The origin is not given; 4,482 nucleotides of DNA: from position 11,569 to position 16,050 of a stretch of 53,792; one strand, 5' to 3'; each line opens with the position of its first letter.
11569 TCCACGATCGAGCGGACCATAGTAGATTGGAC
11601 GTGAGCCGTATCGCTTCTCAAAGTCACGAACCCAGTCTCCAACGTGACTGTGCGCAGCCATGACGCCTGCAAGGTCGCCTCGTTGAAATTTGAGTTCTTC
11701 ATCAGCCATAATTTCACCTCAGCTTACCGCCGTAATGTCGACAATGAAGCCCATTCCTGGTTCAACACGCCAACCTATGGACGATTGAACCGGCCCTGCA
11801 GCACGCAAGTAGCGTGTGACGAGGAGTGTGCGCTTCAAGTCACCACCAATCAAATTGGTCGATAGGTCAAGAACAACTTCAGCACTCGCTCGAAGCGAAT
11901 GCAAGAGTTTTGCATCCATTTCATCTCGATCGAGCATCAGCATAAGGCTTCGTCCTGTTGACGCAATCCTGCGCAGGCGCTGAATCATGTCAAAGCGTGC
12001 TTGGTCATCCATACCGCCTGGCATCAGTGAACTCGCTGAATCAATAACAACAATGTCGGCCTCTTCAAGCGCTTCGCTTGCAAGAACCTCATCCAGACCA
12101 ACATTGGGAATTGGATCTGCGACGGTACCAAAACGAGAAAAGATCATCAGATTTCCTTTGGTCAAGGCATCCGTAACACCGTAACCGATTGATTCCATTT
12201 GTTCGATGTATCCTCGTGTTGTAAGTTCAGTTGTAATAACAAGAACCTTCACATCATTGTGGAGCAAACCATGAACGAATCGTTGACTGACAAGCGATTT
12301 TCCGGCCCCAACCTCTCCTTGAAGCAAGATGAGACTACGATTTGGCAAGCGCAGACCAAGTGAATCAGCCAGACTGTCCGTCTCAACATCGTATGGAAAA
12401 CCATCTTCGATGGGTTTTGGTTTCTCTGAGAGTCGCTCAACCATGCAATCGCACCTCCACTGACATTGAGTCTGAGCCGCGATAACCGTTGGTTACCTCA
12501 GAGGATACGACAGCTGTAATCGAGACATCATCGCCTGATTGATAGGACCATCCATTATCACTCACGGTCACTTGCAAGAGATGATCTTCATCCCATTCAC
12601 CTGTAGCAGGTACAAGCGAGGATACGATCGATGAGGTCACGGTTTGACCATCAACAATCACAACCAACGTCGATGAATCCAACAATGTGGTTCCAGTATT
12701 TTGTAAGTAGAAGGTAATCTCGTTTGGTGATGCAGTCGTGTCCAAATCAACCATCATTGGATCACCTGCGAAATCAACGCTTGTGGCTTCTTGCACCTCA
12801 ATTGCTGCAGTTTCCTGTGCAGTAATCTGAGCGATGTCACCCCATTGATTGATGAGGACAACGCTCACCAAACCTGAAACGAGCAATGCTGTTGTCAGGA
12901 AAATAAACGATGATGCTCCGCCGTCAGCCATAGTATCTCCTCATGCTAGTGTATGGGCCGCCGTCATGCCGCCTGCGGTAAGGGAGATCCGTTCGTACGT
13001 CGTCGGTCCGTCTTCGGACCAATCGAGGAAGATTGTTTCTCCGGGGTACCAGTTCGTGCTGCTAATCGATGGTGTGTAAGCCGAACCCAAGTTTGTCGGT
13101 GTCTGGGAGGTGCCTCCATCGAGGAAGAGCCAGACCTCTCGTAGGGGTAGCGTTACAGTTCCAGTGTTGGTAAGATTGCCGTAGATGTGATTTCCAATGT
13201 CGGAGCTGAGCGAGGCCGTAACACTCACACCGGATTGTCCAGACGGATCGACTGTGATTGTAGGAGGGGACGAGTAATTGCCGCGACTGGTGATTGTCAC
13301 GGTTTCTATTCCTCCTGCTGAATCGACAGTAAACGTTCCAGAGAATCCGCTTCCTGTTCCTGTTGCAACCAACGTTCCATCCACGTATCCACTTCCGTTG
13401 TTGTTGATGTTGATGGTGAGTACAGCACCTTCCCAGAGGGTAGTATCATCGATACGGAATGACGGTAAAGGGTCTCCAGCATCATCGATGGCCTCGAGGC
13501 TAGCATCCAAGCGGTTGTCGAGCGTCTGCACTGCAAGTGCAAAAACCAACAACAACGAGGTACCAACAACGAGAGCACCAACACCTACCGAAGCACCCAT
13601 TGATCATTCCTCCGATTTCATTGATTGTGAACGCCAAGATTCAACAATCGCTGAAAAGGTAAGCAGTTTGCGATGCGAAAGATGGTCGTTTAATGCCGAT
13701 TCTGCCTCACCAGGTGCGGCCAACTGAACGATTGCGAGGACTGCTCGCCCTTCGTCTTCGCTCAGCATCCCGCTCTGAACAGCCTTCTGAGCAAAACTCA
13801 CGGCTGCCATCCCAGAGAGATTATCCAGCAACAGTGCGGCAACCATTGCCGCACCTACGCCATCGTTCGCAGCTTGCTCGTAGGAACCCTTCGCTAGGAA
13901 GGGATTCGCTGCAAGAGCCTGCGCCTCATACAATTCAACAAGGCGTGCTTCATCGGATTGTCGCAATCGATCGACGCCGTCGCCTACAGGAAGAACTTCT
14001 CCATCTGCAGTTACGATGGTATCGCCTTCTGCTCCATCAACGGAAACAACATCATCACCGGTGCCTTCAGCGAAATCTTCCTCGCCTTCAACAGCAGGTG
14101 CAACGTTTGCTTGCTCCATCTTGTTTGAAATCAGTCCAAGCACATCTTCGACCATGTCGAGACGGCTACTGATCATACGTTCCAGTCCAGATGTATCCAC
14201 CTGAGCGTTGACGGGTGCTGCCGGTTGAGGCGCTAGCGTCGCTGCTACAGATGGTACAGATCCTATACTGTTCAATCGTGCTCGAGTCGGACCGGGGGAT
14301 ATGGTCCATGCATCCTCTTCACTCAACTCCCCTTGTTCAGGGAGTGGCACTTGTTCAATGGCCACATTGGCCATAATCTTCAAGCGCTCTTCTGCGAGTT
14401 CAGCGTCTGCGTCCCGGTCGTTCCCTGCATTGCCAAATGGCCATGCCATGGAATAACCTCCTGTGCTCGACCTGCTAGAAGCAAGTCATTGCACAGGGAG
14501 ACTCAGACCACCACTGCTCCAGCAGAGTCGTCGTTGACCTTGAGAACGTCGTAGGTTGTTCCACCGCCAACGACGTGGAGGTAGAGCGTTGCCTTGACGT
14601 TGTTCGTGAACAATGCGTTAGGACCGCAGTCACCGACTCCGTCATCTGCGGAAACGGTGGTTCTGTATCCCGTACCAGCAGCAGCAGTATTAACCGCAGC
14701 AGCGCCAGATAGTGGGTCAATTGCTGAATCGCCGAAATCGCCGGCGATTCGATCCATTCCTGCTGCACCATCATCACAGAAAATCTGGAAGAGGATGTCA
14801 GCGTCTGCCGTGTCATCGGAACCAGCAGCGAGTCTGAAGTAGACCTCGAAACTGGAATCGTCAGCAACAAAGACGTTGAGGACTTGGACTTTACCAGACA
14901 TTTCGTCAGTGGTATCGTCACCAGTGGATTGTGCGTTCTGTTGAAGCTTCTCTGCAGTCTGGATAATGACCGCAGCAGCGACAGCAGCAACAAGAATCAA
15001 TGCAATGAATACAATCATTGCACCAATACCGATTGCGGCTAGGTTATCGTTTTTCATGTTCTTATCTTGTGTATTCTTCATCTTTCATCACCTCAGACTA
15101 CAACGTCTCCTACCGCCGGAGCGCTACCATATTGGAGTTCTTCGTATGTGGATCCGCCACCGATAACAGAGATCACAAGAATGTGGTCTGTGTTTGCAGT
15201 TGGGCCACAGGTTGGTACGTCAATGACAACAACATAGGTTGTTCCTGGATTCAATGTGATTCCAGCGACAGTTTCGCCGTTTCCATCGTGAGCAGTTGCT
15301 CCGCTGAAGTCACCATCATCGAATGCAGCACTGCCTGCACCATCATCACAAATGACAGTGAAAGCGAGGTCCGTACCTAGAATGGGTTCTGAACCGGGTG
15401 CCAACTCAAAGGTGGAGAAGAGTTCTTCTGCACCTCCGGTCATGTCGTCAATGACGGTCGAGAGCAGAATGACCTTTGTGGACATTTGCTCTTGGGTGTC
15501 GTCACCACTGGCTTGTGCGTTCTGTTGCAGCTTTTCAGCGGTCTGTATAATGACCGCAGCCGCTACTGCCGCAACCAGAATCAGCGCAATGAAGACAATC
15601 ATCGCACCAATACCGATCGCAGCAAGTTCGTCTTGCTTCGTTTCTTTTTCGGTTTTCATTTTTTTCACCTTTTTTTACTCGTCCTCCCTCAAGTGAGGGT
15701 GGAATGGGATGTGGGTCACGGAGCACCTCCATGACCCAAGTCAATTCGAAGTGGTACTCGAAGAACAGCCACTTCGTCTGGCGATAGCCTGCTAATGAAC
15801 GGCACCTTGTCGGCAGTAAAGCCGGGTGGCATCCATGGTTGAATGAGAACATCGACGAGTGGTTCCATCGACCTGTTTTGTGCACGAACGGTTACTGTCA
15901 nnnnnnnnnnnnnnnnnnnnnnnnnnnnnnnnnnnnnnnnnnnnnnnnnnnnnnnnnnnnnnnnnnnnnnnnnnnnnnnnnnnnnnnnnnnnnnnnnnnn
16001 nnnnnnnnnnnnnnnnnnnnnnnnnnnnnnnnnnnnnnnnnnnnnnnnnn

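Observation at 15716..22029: Uncharacterised three-gene surface/coiled-coil module chained onto the front of the archaellum operon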

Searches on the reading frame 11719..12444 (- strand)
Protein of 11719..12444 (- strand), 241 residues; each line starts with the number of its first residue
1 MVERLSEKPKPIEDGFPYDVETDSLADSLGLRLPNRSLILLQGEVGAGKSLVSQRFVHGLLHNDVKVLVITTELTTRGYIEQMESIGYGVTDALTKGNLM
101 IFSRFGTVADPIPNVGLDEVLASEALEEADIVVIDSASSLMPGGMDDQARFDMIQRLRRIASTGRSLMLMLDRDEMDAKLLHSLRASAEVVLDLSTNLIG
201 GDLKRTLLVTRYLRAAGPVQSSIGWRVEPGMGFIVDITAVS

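Call 4: search_protein_families(library=pfam, proteins=[window:11719-12444:-], max_evalue=0.1)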
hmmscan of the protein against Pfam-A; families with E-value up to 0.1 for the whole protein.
window:11719-12444:- (241 aa): 12 families
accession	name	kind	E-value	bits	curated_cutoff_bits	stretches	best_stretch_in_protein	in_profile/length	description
PF06745.19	ATPase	-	3.5e-14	53.2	26.6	1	32-212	15-205/231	KaiC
PF13481.12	AAA_25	-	3e-05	24.2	27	1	18-165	15-182/195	AAA domain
PF02367.23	TsaE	-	0.0001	22.7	26.6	1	21-64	6-50/128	Threonylcarbamoyl adenosine biosynthesis protein TsaE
PF13401.12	AAA_22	-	0.00081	20.1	27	1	36-161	5-108/130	AAA domain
PF07728.20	AAA_5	-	0.0031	18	22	1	39-135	2-73/139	AAA domain (dynein-related subfamily)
PF03266.21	NTPase_1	-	0.0044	17.3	23.9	1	39-190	2-150/168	NTPase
PF13191.12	AAA_16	-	0.0069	17.3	32.6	1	23-185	10-156/167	AAA ATPase domain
PF00448.28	SRP54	-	0.023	14.8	22.7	1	38-164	3-115/196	SRP54-type protein, GTPase domain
PF14417.12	MEDS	-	0.025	14.8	29.8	0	55-103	19-67/161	MEDS: MEthanogen/methylotroph, DcmR Sensory domain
PF12775.13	AAA_7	-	0.026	14.5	25.8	1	32-76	29-73/181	P-loop containing dynein motor region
PF20720.3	nSTAND3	-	0.047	13.8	27.2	1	33-71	14-52/155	Novel STAND NTPase 3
PF25199.1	nSTAND_NTPase5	-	0.048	13.9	34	0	34-76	39-82/145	Novel STAND NTPase 5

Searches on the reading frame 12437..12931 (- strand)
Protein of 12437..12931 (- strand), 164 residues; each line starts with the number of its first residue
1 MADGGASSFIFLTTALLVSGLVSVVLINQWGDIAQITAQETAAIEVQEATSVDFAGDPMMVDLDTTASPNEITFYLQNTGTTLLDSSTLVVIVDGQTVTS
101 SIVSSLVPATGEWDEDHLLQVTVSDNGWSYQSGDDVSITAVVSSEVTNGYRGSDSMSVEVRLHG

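Call 4: search_protein_families(library=pfam, proteins=[window:12437-12931:-], max_evalue=0.1)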
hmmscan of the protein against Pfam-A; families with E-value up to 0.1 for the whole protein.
window:12437-12931:- (164 aa): 2 families
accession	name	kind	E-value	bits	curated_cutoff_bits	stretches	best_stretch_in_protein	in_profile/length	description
PF01917.21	Arch_flagellin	-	3.4e-08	34.4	29.5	1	4-160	3-150/162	Archaebacterial flagellin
PF07705.17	CARDB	-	0.00081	20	22.7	1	67-108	18-59/101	CARDB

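Call 16: search_protein_families(library=ncbifam, proteins=[window:12437-12931:-], max_evalue=0.1)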
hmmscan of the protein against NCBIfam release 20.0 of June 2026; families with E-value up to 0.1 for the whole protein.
window:12437-12931:- (164 aa): 2 families
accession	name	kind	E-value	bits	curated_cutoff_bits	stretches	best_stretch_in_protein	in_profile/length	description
NF052591.1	ArlG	equivalog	2e-13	50.6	110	1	1-142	1-139/148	archaellum stator protein ArlG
NF052590.1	ArlF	equivalog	0.00019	21.6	110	1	7-130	8-123/137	archaellum stator protein ArlF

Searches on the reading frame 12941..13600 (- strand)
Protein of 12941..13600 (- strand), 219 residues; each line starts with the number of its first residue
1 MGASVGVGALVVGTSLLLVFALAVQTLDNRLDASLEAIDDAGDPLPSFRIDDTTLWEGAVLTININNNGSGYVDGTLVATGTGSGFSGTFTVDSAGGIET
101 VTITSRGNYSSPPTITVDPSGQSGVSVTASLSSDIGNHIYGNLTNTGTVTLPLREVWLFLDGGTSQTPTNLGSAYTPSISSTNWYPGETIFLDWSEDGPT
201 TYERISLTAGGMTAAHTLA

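Call 4: search_protein_families(library=pfam, proteins=[window:12941-13600:-], max_evalue=0.1)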
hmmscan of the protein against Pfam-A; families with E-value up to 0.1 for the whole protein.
window:12941-13600:- (219 aa): 0 families

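Call 16: search_protein_families(library=ncbifam, proteins=[window:12941-13600:-], max_evalue=0.1)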
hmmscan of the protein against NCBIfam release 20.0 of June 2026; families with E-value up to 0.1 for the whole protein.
window:12941-13600:- (219 aa): 1 family
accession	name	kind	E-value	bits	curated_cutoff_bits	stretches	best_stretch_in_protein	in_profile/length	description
NF052590.1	ArlF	equivalog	5.3e-08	33.1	110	1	125-209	53-133/137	archaellum stator protein ArlF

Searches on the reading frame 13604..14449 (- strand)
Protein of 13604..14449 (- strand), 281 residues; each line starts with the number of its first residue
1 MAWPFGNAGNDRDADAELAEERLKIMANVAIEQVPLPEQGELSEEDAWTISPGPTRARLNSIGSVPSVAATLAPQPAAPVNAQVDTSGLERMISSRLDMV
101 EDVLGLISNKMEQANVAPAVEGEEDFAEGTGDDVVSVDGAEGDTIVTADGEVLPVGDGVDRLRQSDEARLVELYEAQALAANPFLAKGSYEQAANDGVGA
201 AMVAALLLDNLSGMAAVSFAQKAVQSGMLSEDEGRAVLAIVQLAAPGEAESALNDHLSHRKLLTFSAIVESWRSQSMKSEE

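Call 4: search_protein_families(library=pfam, proteins=[window:13604-14449:-], max_evalue=0.1)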
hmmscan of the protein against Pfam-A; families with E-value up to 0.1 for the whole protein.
window:13604-14449:- (281 aa): 0 families

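Call 16: search_protein_families(library=ncbifam, proteins=[window:13604-14449:-], max_evalue=0.1)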
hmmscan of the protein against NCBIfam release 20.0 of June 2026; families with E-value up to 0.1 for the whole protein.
window:13604-14449:- (281 aa): 0 families

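Call 44: search_protein_families(library=pfam, alignment_id=A3, max_evalue=10)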
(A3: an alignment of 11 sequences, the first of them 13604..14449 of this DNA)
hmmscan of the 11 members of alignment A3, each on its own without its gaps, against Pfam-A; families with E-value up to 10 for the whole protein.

A. member 1, window:13604-14449:- (281 aa): 0 families

B. families by the number of members that match (of 11 scanned): 5 families
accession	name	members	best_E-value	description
PF05377.16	FlaC_arch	3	0.061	Flagella accessory protein C (FlaC)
PF24362.2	DUF7518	1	0.09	Family of unknown function (DUF7518)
PF02482.25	Ribosomal_S30AE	1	0.23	Sigma 54 modulation protein / S30EA ribosomal protein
PF22267.1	MlrA_C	1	0.23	Transcriptional regulator MlrA, C-terminal domain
PF17689.8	Arabino_trans_N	1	0.25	Arabinosyltransferase concanavalin like domain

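Call 73: find_related_loci(query=A3, collection=metagenome_contigs, flank=10000)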
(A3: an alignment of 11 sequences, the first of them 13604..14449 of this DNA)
Query A3 (281 aa) in metagenome_contigs; peptide patterns used: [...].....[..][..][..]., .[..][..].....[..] (x = any residue, [..] = any of these).
600 stretches matched a pattern (row limit reached: there are more); 541 encode a relative of the query (tblastn E <= 1e-3); the best 80 are kept; 80 distinct loci.
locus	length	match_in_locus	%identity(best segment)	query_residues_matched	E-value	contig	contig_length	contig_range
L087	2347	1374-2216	99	1-281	0e+0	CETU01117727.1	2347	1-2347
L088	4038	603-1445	96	1-281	0e+0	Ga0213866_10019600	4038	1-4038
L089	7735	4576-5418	95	1-281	1e-176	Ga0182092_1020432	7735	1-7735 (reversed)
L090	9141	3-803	99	15-281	1e-170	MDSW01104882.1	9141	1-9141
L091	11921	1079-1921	94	1-281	6e-169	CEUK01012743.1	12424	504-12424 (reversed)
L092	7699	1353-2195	93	1-281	5e-169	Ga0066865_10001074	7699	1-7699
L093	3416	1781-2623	92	1-281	2e-176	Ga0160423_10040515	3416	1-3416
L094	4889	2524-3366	93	1-281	5e-172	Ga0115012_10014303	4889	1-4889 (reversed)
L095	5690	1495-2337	93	1-281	2e-169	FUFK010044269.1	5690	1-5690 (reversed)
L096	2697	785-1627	94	1-281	1e-177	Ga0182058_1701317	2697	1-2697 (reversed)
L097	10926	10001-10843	92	1-281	6e-167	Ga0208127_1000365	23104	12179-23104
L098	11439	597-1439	94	1-281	3e-167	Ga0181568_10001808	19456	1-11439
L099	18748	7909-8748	94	1-281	1e-166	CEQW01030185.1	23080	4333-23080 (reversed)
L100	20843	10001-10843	93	1-281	8e-164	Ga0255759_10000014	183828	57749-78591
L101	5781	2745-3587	93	1-281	2e-165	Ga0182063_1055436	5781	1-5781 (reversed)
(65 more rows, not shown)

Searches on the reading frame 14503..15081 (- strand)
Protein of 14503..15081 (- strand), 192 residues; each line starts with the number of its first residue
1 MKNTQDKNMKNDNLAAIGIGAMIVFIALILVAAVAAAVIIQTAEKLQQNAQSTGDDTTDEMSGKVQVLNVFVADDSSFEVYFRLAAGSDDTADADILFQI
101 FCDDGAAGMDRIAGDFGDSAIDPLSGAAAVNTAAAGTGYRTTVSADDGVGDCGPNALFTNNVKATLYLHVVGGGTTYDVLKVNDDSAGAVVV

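Call 4: search_protein_families(library=pfam, proteins=[window:14503-15081:-], max_evalue=0.1)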
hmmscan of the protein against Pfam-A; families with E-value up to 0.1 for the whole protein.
window:14503-15081:- (192 aa): 2 families
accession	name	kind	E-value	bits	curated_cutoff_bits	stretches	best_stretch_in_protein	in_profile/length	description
PF01917.21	Arch_flagellin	-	1.8e-16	61.3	29.5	1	15-91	1-82/162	Archaebacterial flagellin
PF12553.13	DUF3742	-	0.017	15.6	27.2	1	14-59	54-99/120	Protein of unknown function (DUF3742)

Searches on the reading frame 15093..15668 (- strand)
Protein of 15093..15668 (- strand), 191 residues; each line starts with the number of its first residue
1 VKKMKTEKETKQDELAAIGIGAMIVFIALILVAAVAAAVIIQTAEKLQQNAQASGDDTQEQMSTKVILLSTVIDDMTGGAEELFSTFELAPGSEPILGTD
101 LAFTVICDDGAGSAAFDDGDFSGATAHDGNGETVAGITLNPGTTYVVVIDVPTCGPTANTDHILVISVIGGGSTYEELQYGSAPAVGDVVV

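Call 4: search_protein_families(library=pfam, proteins=[window:15093-15668:-], max_evalue=0.1)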
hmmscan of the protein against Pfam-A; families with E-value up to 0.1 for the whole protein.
window:15093-15668:- (191 aa): 2 families
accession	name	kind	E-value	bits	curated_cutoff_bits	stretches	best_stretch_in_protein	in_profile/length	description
PF01917.21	Arch_flagellin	-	4e-24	86.2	29.5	1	16-170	1-155/162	Archaebacterial flagellin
PF12553.13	DUF3742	-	0.03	14.8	27.2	1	15-56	54-92/120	Protein of unknown function (DUF3742)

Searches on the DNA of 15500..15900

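Call 52: search_rna_families(source=window, start=15500, end=15900, threshold=evalue, max_evalue=1)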
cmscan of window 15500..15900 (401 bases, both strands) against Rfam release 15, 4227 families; matches with E-value up to 1: 1.
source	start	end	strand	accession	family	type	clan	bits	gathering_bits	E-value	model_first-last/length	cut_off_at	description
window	15569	15622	-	RF03816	MIR6297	Gene; miRNA;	-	18.9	114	0.66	1-107/107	no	MIR6297 microRNA precursor family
